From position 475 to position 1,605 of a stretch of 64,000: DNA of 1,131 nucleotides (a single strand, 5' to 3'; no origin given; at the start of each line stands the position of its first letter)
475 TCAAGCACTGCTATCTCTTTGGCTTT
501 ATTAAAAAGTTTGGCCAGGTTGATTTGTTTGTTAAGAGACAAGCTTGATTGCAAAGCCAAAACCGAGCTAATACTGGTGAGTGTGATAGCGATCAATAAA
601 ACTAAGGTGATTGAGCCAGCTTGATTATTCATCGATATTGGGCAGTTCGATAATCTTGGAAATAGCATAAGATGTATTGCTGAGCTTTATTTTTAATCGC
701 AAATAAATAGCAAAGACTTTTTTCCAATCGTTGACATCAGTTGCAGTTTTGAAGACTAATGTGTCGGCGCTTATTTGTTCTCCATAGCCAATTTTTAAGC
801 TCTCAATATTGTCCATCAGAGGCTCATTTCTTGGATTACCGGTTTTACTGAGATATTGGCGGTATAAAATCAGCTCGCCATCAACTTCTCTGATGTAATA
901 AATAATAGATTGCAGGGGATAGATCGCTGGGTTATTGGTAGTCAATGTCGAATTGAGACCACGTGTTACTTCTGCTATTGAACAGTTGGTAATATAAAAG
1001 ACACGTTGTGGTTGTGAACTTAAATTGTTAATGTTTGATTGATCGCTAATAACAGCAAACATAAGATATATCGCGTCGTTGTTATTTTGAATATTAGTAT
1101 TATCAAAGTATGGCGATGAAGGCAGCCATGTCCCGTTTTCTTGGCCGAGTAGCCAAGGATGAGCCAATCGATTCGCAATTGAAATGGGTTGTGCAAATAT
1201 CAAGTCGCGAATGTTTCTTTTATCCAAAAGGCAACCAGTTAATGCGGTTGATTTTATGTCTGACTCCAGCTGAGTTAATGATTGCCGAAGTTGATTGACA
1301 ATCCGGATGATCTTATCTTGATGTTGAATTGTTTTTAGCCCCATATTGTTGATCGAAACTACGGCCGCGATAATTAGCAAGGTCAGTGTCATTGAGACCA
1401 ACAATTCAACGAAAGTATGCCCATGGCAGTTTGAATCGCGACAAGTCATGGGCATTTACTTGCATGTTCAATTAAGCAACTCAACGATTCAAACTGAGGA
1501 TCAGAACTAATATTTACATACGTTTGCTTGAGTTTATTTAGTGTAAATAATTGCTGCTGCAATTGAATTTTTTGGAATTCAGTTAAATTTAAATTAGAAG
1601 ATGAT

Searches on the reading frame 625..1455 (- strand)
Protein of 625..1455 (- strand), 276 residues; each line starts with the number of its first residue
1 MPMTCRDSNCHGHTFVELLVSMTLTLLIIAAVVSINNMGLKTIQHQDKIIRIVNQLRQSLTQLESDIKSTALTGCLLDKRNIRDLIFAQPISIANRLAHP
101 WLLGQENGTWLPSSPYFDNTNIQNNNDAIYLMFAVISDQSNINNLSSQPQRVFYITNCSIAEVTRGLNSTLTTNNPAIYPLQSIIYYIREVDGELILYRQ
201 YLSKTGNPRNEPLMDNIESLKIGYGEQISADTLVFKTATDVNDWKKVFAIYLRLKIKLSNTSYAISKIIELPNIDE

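Call 15: search_protein_families(library=pfam, proteins=[window:625-1455:-], max_evalue=0.001)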
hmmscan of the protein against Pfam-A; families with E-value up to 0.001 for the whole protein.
window:625-1455:- (276 aa): 2 families
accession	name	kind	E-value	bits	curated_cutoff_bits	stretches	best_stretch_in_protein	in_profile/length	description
PF16074.10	PilW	-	1.5e-06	28.7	26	1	185-254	1-79/124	Type IV Pilus-assembly protein W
PF07963.17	N_methyl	-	0.00011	22.1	21.2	1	8-32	2-26/27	Prokaryotic N-terminal methylation motif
